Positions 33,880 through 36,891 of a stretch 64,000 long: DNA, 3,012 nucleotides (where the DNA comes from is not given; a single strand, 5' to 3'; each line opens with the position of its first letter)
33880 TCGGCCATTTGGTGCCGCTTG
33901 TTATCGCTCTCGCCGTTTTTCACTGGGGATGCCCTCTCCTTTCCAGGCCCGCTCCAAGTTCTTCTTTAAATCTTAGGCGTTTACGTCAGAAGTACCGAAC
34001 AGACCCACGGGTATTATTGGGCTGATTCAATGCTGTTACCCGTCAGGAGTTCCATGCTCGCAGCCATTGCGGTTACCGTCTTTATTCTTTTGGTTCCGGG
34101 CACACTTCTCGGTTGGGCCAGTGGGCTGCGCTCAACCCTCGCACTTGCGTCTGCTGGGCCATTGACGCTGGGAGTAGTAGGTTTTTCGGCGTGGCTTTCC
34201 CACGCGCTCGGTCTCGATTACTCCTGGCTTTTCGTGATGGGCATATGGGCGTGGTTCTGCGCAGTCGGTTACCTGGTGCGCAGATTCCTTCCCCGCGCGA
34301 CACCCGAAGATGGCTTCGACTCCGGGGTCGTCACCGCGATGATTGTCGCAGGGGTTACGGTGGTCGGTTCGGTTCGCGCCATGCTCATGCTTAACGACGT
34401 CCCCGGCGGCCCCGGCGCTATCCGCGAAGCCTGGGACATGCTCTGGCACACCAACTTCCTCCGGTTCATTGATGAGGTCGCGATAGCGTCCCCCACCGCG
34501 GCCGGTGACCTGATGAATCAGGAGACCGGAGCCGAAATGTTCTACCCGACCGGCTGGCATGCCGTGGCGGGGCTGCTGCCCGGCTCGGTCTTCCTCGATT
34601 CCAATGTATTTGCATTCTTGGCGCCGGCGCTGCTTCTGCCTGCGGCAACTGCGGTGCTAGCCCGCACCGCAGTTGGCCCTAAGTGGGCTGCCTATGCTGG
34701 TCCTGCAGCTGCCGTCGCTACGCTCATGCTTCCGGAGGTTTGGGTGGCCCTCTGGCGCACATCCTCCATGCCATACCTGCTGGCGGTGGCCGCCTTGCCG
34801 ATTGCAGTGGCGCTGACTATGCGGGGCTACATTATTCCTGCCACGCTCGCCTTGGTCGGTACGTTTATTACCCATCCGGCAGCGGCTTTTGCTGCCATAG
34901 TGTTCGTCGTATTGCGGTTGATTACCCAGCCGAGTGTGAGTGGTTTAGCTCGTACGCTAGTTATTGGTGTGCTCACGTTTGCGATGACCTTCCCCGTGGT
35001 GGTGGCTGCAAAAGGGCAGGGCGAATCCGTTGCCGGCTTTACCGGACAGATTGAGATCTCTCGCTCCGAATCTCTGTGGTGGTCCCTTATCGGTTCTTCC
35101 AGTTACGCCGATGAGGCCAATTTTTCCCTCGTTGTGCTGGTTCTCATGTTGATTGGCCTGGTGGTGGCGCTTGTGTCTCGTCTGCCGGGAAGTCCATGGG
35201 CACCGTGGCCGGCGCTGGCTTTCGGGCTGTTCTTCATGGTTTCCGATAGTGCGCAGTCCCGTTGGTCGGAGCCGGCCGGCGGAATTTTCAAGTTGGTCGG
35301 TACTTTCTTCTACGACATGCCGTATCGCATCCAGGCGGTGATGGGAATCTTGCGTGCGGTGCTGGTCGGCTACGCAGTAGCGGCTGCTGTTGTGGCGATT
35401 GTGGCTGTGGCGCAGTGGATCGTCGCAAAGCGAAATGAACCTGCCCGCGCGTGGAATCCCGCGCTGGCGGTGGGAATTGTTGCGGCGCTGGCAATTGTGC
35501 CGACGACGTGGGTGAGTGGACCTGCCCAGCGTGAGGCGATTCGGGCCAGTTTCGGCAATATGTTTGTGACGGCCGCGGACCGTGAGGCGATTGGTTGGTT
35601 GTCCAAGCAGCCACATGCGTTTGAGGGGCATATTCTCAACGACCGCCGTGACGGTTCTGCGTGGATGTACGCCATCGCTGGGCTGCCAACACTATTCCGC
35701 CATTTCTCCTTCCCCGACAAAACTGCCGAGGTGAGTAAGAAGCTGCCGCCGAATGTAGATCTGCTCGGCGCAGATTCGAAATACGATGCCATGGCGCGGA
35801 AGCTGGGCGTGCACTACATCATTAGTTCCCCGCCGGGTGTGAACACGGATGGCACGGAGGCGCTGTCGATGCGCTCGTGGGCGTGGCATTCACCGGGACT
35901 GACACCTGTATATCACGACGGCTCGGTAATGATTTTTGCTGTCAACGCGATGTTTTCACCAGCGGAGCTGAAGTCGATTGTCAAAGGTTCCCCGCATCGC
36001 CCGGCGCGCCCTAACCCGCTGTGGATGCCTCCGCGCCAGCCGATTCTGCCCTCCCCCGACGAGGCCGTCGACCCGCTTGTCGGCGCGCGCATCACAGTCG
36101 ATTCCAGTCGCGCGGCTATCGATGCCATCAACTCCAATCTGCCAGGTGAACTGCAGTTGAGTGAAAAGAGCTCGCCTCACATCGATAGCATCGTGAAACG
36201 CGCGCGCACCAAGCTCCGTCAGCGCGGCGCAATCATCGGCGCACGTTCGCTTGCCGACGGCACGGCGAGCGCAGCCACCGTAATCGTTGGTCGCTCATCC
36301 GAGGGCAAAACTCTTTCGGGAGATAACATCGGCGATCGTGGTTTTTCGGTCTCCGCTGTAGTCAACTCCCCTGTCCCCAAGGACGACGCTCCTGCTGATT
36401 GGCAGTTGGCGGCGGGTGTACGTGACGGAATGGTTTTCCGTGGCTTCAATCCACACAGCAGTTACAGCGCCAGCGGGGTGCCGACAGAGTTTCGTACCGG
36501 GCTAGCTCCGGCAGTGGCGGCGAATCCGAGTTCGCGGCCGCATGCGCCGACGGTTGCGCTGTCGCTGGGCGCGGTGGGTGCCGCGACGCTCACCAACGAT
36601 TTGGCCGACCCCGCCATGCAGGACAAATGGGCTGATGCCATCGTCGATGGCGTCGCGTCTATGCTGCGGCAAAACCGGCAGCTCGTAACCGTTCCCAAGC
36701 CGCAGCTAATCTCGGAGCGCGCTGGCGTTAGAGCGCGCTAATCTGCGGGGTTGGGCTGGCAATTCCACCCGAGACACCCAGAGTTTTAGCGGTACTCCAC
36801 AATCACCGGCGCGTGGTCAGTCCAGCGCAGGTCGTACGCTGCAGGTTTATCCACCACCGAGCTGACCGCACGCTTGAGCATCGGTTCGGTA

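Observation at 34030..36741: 903-aa polytopic membrane protein with large extracytoplasmic domain: candidate unannotated GT-C cell-envelope glycosyltransferase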

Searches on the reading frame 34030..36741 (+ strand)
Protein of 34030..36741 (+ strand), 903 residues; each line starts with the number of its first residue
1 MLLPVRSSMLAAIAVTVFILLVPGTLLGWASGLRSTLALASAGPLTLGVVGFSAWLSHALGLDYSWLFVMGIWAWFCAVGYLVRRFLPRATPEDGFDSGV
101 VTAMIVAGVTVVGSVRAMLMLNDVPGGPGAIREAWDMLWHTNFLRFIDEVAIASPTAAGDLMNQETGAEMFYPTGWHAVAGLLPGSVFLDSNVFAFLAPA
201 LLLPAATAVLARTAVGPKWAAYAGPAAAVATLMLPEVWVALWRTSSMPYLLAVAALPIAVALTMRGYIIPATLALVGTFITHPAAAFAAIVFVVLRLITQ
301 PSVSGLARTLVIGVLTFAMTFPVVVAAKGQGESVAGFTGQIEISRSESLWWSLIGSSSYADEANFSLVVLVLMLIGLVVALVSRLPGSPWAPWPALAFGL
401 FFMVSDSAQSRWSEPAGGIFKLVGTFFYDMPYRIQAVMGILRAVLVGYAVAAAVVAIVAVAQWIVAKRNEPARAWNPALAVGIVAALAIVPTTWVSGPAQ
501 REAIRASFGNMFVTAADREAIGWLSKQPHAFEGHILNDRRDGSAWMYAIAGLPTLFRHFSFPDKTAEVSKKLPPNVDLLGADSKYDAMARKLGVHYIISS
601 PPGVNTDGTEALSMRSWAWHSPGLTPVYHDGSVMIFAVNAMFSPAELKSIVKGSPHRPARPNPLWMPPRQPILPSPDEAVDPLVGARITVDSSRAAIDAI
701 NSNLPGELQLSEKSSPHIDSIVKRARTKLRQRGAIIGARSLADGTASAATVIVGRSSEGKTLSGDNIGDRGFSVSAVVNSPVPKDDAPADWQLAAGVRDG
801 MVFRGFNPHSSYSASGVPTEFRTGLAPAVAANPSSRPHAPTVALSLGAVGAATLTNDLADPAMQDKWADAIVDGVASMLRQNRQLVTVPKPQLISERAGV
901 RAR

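Call 3: search_protein_families(library=pfam, proteins=[window:34030-36741:+], max_evalue=1)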
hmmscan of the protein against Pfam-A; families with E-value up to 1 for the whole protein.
window:34030-36741:+ (903 aa): 1 family
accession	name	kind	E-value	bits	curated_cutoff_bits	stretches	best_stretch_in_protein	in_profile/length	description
PF20176.3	DUF6541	-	5e-65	220.4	29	1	17-639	1-645/646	Family of unknown function (DUF6541)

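Call 4: search_protein_families(library=ncbifam, proteins=[window:34030-36741:+], max_evalue=1)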
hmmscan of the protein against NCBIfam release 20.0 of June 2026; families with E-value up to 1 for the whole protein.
window:34030-36741:+ (903 aa): 1 family
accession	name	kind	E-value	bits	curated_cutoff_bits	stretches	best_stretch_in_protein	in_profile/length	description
NF038140.1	amidase_Rv3717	exception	0.00091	18.7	335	1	763-880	124-232/233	Rv3717 family N-acetylmuramoyl-L-alanine amidase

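Call 5: search_solved_structures(query=window:34030-36741:+, max_evalue=10, show_alignments=2)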
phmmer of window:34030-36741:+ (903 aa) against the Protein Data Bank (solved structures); distinct sequences matched with E-value up to 10: 1.
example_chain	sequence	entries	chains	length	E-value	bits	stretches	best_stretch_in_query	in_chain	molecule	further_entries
7vd6_17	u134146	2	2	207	0.36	12.1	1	482-562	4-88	Fcpb4, Fucoxanthin chlorophyll a/c-binding protein | Chlorophyll a/c-binding protein Lhcf7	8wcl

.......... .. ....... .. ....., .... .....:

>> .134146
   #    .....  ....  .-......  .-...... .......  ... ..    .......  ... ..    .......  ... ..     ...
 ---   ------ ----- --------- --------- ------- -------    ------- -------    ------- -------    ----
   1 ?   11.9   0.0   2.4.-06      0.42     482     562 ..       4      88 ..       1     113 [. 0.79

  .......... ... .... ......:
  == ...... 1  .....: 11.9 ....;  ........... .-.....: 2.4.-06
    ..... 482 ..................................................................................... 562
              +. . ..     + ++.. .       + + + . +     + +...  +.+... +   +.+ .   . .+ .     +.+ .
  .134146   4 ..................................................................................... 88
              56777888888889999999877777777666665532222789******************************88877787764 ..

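Call 8: find_homologous_proteins(query=window:34030-36741:+, max_evalue=0.001)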
Query window:34030-36741:+ (903 aa): 18 proteins with E <= 0.001 among 8000 candidates.
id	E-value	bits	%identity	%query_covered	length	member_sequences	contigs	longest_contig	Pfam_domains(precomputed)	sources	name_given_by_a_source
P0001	0.0e+0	1968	100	99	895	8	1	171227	PF20176.4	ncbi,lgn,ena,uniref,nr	ncbi:DUF6541 family protein [uncultured Corynebacterium sp.]|uniref:DUF6541 family protein n=1 Tax=u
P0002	0.0e+0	1675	85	98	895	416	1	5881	PF20176.4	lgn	-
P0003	0.0e+0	1396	73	97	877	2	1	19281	PF20176.4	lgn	-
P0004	0.0e+0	1302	68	97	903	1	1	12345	PF20176.4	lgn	-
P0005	0.0e+0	1042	56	97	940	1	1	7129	PF20176.4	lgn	-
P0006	0.0e+0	1034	56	97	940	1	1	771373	PF20176.4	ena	-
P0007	0.0e+0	1033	55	97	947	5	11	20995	PF20176.4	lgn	-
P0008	4.6e-258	877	50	95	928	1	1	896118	PF20176.4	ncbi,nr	nr:DUF6541 family protein [Corynebacterium lactis]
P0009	2.2e-222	759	45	97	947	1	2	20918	PF20176.4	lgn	-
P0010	1.6e-212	726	44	97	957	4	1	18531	PF20176.4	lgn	-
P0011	4.0e-209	715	48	52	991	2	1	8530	PF20176.4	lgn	-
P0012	1.0e-187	644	43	85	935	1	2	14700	PF20176.4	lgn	-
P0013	1.6e-183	630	41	97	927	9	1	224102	PF20176.4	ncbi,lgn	-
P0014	8.3e-175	602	39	95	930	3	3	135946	PF20176.4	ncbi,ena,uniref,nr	ncbi:DUF6541 family protein [uncultured Corynebacterium sp.]|uniref:DUF6541 family protein n=1 Tax=u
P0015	5.2e-11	60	36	21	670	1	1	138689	PF20176.4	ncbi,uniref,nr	ncbi:hypothetical protein KZX45_14545 [Georgenia sp. EYE_87]|uniref:DUF6541 family protein n=1 Tax=G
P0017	1.6e-7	48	32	10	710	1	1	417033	PF20176.4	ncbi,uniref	ncbi:DUF6541 family protein [Quadrisphaera sp. KR29]|uniref:DUF6541 family protein n=1 Tax=Quadrisph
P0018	6.0e-4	36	30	30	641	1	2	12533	PF20176.4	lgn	-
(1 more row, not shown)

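Call 11: find_homologous_proteins(query=A1, max_evalue=0.001)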
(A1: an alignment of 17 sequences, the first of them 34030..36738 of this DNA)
Query A1 (17 sequences) (903 aa, profile of the alignment): 23 proteins with E <= 0.001 among 8000 candidates.
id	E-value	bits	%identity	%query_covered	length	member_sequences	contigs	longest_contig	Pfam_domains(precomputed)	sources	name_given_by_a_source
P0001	0.0e+0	1361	100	99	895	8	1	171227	PF20176.4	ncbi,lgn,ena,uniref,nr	ncbi:DUF6541 family protein [uncultured Corynebacterium sp.]|uniref:DUF6541 family protein n=1 Tax=u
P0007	0.0e+0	1360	55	97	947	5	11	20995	PF20176.4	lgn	-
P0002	0.0e+0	1359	85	98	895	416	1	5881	PF20176.4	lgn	-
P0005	0.0e+0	1358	56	97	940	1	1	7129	PF20176.4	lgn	-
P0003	0.0e+0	1351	73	97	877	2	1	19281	PF20176.4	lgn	-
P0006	0.0e+0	1329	56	97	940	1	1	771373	PF20176.4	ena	-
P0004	0.0e+0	1327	68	97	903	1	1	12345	PF20176.4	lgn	-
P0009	0.0e+0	1287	45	97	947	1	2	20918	PF20176.4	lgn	-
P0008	0.0e+0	1279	50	95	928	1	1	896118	PF20176.4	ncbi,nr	nr:DUF6541 family protein [Corynebacterium lactis]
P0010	0.0e+0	1269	44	97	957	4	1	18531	PF20176.4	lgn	-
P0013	0.0e+0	1239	41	97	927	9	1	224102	PF20176.4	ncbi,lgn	-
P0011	0.0e+0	1228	48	52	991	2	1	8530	PF20176.4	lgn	-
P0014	0.0e+0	1217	39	95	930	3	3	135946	PF20176.4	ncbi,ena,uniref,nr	ncbi:DUF6541 family protein [uncultured Corynebacterium sp.]|uniref:DUF6541 family protein n=1 Tax=u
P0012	0.0e+0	1214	43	85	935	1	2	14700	PF20176.4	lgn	-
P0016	2.6e-163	563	23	56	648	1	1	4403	PF20176.4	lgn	-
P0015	1.8e-155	537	36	21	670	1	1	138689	PF20176.4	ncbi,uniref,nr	ncbi:hypothetical protein KZX45_14545 [Georgenia sp. EYE_87]|uniref:DUF6541 family protein n=1 Tax=G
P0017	2.0e-137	478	32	10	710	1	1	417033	PF20176.4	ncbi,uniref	ncbi:DUF6541 family protein [Quadrisphaera sp. KR29]|uniref:DUF6541 family protein n=1 Tax=Quadrisph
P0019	2.6e-61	226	23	67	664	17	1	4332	PF20176.4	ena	-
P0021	8.2e-38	148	25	34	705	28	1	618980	PF20176.4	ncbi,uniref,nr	ncbi:DUF6541 family protein [Pseudonocardia charpentierae]|uniref:DUF6541 family protein n=1 Tax=Pse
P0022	3.1e-37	146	32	10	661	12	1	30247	PF20176.4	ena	-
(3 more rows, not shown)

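Call 16: find_related_loci(query=A3, collection=genome_contigs, flank=6000)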
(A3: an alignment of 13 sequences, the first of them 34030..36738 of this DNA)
Query A3 (903 aa) in genome_contigs; peptide patterns used: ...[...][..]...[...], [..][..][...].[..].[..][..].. (x = any residue, [..] = any of these).
334 stretches matched a pattern; 252 encode a relative of the query (tblastn E <= 1e-3); the best 80 are kept; 79 distinct loci.
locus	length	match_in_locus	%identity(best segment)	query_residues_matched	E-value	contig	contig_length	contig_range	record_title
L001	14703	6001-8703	85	3-903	0e+0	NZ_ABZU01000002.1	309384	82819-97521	Corynebacterium amycolatum SK46 contig00006, whole genome shotgun sequence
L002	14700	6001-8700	85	1-900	0e+0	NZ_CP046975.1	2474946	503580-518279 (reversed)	Corynebacterium amycolatum strain DSM 6922 chromosome, complete genome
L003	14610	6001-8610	71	6-882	0e+0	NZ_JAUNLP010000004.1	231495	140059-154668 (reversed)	MAG: Corynebacterium sp. isolate S30M_St_31 NODE_22_length_231495_cov_349.341294, whole genome shotgun sequence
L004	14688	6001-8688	85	1-896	0e+0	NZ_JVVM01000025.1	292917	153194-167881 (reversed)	Corynebacterium vitaeruminis strain 1285_CVIT 137_292917_7593366_24_,...,38+, whole genome shotgun sequence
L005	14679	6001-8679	50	29-882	0e+0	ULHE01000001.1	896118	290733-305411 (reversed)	Corynebacterium lactis strain Corynebacterium lactis S064 genome assembly, contig: NODE_1, whole genome shotgun sequence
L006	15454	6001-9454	39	4-882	7e-164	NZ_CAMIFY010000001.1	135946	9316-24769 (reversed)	MAG: uncultured Corynebacterium sp. isolate WwjT6qJJWd_bin.50.MAG NODE_59_length_135946_cov_17.875047, whole genome shot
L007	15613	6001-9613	40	23-897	1e-158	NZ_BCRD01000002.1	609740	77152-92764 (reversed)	Corynebacterium xerosis NBRC 16721 = ATCC 373 strain NBRC 16721, whole genome shotgun sequence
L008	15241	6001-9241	40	15-889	3e-171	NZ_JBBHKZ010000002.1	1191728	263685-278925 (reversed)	Corynebacterium sp. H113 Scaffold1_2, whole genome shotgun sequence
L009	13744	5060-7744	41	9-882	6e-166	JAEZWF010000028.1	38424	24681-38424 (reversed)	MAG: Actinomycetes bacterium isolate OH_PFB_145 k127_1422382, whole genome shotgun sequence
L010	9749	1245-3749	29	6-756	1e-53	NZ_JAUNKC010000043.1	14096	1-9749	MAG: Corynebacterium sp. isolate S30M_Sa_12 NODE_2308_length_14096_cov_36.023431, whole genome shotgun sequence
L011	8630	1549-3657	27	4-663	6e-49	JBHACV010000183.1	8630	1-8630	MAG: Corynebacterium sp. isolate Meta-D_MAG_91 Meta-D__364276, whole genome shotgun sequence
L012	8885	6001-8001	29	19-650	2e-48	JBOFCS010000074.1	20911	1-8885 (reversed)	MAG: Mycobacteriaceae bacterium isolate WFFMC_MAG_170 k139_5116402_flag=1_multi=4.9723_len=20911, whole genome shotgun s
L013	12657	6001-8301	30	11-663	2e-46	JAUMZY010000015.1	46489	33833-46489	MAG: Corynebacterium sp. isolate S18M_Sa_4 NODE_226_length_46489_cov_9.453892, whole genome shotgun sequence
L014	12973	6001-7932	28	116-715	8e-46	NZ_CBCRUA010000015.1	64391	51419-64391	Corynebacterium falsenii strain CIP105466T isolate CIP105466T NODE_0015, whole genome shotgun sequence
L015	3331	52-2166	35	496-891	2e-46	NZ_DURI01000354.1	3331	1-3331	MAG: Corynebacterium sp. isolate AS08sgBPME_81 301541_AS08, whole genome shotgun sequence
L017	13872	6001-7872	27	116-682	6e-44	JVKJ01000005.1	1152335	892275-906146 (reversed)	Corynebacterium falsenii strain 355_CFAL 55_1152335_20308930_50_,...,41_, whole genome shotgun sequence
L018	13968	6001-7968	25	30-656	8e-42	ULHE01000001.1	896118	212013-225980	Corynebacterium lactis strain Corynebacterium lactis S064 genome assembly, contig: NODE_1, whole genome shotgun sequence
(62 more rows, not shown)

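Call 20: find_encoding_contigs(protein=P0021, flank=10000, max_places=4)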
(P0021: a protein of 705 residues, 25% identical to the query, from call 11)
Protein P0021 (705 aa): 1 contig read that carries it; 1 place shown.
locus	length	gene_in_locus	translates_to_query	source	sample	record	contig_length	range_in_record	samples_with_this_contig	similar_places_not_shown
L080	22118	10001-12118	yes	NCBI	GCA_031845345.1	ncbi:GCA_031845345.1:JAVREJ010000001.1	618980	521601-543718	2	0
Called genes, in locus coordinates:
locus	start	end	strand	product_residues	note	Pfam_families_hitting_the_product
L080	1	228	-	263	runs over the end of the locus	PF10615:DUF2470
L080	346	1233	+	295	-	-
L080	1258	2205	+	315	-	PF00800:PDT, PF01842:ACT (weak)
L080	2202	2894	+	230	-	-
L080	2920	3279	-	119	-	PF06262:Zincin_1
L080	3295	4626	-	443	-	PF13845:Septum_form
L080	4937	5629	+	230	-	-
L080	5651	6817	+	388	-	PF03738:GSP_synth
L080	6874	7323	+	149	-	PF03994:DUF350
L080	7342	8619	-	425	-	-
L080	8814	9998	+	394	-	PF00535:Glycos_transf_2, PF26629:GT2_TM_C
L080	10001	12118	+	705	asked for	PF20176:DUF6541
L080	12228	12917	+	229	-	PF00196:GerE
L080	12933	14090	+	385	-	PF01551:Peptidase_M23, PF18884:TSP3_bac (weak)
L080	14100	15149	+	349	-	PF18896:SLT_3, PF18884:TSP3_bac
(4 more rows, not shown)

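Call 21: find_encoding_contigs(protein=P0015, flank=8000, max_places=3)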
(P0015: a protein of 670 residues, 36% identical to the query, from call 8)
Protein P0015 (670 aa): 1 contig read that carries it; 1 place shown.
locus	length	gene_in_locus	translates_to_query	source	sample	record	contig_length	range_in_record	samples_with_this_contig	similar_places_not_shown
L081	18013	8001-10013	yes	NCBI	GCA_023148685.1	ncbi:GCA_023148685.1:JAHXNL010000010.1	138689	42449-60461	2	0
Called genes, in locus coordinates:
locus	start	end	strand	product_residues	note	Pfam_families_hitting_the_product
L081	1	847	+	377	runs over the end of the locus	PF13692:Glyco_trans_1_4 (weak), PF13524:Glyco_trans_1_2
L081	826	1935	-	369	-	PF13439:Glyco_transf_4, PF13579:Glyco_trans_4_4, PF20706:GT4-conflict (weak), PF13477:Glyco_trans_4_2, PF00534:Glycos_transf_1, PF13692:Glyco_trans_1_4, PF13524:Glyco_trans_1_2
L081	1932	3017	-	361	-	PF02350:Epimerase_2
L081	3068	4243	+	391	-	PF13439:Glyco_transf_4, PF00534:Glycos_transf_1, PF13692:Glyco_trans_1_4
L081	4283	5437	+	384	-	PF13439:Glyco_transf_4, PF13579:Glyco_trans_4_4, PF00534:Glycos_transf_1, PF13692:Glyco_trans_1_4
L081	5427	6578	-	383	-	PF13439:Glyco_transf_4 (faint)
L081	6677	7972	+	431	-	PF03721:UDPG_MGDP_dh_N, PF00984:UDPG_MGDP_dh, PF03720:UDPG_MGDP_dh_C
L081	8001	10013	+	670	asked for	PF20176:DUF6541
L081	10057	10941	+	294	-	PF00535:Glycos_transf_2, PF13641:Glyco_tranf_2_3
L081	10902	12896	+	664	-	PF20176:DUF6541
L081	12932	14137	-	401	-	PF00005:ABC_tran, PF13304:AAA_21 (faint), PF14524:Wzt_C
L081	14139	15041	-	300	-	PF01061:ABC2_membrane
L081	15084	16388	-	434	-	PF04230:PS_pyruv_trans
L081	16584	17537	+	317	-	PF13489:Methyltransf_23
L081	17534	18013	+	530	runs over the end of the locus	PF00535:Glycos_transf_2, PF10111:Glyco_tranf_2_2 (faint), PF13506:Glyco_transf_21 (faint), PF13641:Glyco_tranf_2_3, PF13632:Glyco_trans_2_3 (faint), PF00535:Glycos_transf_2, PF13641:Glyco_tranf_2_3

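Call 22: find_encoding_contigs(protein=P0017, flank=8000, max_places=3)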
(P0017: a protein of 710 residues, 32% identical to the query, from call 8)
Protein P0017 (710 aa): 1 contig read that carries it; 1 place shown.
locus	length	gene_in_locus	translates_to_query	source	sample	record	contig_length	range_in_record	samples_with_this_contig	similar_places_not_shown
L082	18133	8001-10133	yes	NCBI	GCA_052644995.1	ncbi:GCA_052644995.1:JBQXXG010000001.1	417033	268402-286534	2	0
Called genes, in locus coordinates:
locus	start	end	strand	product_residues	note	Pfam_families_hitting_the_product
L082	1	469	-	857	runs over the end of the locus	-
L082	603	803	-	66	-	-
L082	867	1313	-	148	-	-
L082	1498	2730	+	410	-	PF13439:Glyco_transf_4, PF13579:Glyco_trans_4_4, PF00534:Glycos_transf_1, PF13692:Glyco_trans_1_4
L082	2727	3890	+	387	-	PF13439:Glyco_transf_4, PF00534:Glycos_transf_1, PF13692:Glyco_trans_1_4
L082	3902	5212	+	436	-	PF01943:Polysacc_synt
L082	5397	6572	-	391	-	PF05239:PRC (weak)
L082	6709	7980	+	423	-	PF00933:Glyco_hydro_3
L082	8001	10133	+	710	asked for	PF20176:DUF6541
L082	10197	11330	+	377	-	-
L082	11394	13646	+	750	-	PF20176:DUF6541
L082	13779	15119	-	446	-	PF07394:DUF1501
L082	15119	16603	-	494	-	PF08811:DUF1800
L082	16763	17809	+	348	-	PF04122:CW_binding_2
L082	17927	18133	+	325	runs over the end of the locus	PF00535:Glycos_transf_2, PF13641:Glyco_tranf_2_3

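Call 23: find_encoding_contigs(protein=P0022, flank=8000, max_places=3)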
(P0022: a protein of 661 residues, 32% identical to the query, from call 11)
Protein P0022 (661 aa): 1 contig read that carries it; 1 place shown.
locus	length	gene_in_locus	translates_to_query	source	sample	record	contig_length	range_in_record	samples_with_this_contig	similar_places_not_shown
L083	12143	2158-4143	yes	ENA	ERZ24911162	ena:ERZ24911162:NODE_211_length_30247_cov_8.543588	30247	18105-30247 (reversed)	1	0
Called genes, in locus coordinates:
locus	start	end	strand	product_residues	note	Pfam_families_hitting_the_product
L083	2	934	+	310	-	?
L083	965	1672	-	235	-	PF00535:Glycos_transf_2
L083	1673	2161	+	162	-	PF10066:DUF2304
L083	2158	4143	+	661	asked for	PF20176:DUF6541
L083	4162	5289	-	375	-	PF01041:DegT_DnrJ_EryC1, PF00155:Aminotran_1_2, PF01212:Beta_elim_lyase, PF00266:Aminotran_5, PF01053:Cys_Met_Meta_PP (weak)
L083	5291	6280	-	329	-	PF01073:3Beta_HSD, PF01370:Epimerase, PF02719:Polysacc_synt_2, PF04321:RmlD_sub_bind, PF05368:NmrA (weak), PF07993:NAD_binding_4 (weak), PF16363:GDP_Man_Dehyd, PF13460:NAD_binding_10, +1 more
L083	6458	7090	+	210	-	PF02348:CTP_transf_3, PF12804:NTP_transf_3 (weak)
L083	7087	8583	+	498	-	PF13302:Acetyltransf_3, PF00583:Acetyltransf_1 (weak)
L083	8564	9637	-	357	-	PF03102:NeuB, PF08666:SAF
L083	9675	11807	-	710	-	-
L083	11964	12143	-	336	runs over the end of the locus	-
